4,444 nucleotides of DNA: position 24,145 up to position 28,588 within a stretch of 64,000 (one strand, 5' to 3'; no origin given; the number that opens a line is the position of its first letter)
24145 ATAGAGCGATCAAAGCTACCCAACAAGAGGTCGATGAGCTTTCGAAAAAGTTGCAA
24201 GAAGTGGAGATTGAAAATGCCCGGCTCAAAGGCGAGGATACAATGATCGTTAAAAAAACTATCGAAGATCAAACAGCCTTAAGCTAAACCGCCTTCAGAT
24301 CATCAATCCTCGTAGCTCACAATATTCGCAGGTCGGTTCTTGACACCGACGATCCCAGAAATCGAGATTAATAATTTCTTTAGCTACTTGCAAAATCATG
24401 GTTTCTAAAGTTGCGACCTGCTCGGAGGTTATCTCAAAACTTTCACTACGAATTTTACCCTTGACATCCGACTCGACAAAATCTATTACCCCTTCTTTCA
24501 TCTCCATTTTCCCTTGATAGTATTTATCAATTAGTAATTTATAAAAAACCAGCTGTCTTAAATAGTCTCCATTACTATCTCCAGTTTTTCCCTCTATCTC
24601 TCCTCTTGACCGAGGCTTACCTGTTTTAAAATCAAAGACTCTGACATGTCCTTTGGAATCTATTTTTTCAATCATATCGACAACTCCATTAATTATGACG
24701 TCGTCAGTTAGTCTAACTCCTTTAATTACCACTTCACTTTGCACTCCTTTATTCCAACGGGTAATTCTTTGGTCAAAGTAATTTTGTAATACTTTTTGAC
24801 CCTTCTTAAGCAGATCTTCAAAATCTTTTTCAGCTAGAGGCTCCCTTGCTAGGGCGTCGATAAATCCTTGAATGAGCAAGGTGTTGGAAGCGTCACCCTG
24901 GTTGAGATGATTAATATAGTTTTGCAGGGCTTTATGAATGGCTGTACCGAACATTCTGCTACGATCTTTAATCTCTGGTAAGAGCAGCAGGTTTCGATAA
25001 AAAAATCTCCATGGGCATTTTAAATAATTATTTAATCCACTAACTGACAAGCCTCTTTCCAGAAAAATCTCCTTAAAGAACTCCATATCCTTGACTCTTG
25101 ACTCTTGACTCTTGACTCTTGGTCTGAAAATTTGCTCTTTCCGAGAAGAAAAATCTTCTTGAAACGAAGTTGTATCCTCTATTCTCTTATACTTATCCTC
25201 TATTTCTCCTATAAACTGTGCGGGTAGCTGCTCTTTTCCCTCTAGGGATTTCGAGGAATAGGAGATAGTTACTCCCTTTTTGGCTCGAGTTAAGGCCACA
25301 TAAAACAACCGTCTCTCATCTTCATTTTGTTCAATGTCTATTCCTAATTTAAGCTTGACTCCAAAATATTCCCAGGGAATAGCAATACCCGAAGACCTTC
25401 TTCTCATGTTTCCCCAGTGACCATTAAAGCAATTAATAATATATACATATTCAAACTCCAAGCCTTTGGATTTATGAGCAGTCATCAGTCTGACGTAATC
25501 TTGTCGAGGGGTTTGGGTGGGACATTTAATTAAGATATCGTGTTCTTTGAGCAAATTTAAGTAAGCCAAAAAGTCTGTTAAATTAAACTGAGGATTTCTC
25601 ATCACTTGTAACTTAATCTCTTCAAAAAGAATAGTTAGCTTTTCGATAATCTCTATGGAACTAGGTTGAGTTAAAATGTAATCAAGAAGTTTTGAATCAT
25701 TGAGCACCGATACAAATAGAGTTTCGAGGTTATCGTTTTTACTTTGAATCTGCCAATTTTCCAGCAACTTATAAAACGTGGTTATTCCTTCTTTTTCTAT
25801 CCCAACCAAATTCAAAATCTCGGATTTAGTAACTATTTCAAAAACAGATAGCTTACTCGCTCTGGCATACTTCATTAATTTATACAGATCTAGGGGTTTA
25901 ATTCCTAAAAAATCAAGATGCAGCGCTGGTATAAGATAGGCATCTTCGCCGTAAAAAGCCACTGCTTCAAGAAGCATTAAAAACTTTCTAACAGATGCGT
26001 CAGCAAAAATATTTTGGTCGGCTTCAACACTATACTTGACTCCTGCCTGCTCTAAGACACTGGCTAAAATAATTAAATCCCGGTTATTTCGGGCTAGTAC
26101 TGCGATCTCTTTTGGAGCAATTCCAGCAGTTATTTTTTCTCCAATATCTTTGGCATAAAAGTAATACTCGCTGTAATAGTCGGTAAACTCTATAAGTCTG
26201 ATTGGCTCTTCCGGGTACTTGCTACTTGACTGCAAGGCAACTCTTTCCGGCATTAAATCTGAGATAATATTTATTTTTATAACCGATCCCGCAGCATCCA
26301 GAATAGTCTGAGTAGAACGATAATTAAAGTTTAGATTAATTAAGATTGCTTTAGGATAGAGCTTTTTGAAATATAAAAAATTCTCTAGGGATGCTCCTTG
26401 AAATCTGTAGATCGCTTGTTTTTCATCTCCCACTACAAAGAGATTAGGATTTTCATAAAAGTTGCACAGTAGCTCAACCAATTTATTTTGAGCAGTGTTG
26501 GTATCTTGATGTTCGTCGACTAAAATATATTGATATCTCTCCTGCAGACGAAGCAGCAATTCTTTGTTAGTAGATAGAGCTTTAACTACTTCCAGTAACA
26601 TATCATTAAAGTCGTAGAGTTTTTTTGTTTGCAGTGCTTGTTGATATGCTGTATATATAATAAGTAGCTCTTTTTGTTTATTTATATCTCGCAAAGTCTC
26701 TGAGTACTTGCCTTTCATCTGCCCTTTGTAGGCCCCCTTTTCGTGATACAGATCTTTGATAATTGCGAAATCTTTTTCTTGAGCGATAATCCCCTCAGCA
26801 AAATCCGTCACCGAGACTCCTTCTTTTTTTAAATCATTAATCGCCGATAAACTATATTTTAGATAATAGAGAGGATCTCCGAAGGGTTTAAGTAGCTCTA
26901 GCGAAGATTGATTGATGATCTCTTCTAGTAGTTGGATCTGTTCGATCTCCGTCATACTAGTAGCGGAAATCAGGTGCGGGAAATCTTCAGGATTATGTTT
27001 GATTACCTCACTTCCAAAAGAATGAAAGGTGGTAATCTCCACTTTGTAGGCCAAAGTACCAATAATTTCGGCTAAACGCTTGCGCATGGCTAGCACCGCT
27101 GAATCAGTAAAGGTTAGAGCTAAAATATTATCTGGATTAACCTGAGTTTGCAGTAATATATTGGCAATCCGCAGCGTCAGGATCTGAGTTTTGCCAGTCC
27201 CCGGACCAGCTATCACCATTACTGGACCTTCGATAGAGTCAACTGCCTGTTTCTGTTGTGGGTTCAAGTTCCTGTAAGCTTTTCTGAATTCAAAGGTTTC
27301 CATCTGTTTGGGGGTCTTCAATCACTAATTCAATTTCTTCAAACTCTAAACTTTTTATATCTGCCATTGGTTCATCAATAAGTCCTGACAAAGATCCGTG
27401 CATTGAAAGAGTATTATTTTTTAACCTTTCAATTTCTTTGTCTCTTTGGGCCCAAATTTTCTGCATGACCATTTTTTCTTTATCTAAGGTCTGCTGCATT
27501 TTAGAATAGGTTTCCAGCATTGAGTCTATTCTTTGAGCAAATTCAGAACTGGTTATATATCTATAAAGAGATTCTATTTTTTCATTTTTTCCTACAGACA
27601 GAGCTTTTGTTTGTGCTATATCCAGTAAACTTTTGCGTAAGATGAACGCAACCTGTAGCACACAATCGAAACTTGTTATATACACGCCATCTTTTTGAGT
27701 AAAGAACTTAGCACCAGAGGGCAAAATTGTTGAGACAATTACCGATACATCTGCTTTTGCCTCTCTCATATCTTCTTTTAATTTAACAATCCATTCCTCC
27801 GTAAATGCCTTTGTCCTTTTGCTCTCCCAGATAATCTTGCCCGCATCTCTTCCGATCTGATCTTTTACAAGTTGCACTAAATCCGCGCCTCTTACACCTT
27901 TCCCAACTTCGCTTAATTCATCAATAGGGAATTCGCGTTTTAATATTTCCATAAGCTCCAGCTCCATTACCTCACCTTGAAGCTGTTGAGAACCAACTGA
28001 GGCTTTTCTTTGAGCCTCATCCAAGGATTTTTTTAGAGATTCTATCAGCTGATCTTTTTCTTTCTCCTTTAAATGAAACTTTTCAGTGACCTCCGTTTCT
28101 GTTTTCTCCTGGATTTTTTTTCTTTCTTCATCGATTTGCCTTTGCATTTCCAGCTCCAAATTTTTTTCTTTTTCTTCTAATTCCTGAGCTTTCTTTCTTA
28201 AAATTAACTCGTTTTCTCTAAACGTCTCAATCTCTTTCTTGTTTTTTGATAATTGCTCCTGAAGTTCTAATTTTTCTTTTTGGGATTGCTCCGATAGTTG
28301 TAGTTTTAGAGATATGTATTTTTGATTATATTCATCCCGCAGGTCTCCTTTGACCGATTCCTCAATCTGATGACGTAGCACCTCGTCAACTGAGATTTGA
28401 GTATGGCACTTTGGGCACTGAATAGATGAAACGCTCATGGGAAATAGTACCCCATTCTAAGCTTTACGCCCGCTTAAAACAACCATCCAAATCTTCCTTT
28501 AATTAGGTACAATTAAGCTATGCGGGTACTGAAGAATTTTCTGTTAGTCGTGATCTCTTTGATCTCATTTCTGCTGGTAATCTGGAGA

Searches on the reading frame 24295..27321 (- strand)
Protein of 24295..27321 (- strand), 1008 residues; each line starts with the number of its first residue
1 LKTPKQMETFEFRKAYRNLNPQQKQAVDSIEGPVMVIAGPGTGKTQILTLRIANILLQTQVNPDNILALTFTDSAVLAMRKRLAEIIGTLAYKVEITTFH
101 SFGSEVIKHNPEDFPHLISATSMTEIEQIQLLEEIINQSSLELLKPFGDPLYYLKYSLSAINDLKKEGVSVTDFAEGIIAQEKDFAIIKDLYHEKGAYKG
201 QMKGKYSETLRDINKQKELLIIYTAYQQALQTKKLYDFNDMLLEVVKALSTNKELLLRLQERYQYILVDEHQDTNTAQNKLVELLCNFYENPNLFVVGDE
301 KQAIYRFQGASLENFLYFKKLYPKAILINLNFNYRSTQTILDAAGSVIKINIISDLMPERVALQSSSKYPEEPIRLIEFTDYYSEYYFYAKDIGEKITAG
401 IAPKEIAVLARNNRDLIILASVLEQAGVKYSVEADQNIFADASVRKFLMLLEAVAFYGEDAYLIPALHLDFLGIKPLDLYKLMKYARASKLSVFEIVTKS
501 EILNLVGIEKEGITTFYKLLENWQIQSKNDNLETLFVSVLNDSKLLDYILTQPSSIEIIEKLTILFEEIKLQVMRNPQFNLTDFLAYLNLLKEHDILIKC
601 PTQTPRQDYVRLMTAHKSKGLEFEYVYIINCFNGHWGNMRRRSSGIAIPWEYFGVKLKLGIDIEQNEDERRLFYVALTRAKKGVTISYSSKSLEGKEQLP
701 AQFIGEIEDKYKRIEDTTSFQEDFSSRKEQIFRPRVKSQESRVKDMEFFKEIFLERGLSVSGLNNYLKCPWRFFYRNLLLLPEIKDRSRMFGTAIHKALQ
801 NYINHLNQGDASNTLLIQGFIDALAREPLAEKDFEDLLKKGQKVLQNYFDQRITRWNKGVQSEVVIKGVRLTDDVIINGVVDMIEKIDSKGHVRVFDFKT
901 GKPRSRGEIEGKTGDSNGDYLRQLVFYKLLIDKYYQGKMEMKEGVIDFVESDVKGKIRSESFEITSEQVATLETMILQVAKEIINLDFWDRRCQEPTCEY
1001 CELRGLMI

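Call 89: search_protein_families(library=pfam, proteins=[window:24295-27321:-], max_evalue=0.0001)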
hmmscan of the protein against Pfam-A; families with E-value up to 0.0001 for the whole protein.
window:24295-27321:- (1008 aa): 5 families
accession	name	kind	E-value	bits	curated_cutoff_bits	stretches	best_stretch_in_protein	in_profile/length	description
PF00580.27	UvrD-helicase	-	1.6e-65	221.9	23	1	19-322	1-270/271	UvrD/REP helicase N-terminal domain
PF13361.12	UvrD_C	-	7e-37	128.1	25.6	1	328-690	1-349/350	UvrD-like helicase C-terminal domain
PF12705.13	PDDEXK_1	-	3.1e-27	96.5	22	1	758-1004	2-243/247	PD-(D/E)XK nuclease superfamily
PF13245.12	AAA_19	-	2.1e-18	67.2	25.1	1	23-307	1-133/134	AAA domain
PF13538.12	UvrD_C_2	-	4.2e-10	39.8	27.4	0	666-686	31-51/52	UvrD-like helicase C-terminal domain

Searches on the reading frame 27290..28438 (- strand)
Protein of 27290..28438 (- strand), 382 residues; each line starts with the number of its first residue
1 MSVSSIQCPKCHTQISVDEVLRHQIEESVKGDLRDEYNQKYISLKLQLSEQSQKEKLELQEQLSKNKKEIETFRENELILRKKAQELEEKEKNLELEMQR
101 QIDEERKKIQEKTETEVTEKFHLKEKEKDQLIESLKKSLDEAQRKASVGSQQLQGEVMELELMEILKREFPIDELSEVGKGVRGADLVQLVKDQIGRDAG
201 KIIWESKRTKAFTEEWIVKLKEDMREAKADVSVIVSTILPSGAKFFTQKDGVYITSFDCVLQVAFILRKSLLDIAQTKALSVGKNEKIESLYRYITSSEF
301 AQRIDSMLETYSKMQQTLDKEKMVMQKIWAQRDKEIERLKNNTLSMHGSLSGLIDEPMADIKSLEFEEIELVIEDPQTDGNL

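Call 89: search_protein_families(library=pfam, proteins=[window:27290-28438:-], max_evalue=0.0001)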
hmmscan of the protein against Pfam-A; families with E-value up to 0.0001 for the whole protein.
window:27290-28438:- (382 aa): 1 family
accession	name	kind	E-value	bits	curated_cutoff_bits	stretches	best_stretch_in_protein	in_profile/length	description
PF09903.14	DUF2130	-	1.6e-58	198.4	26.7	1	123-364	3-250/255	Uncharacterized protein conserved in bacteria (DUF2130)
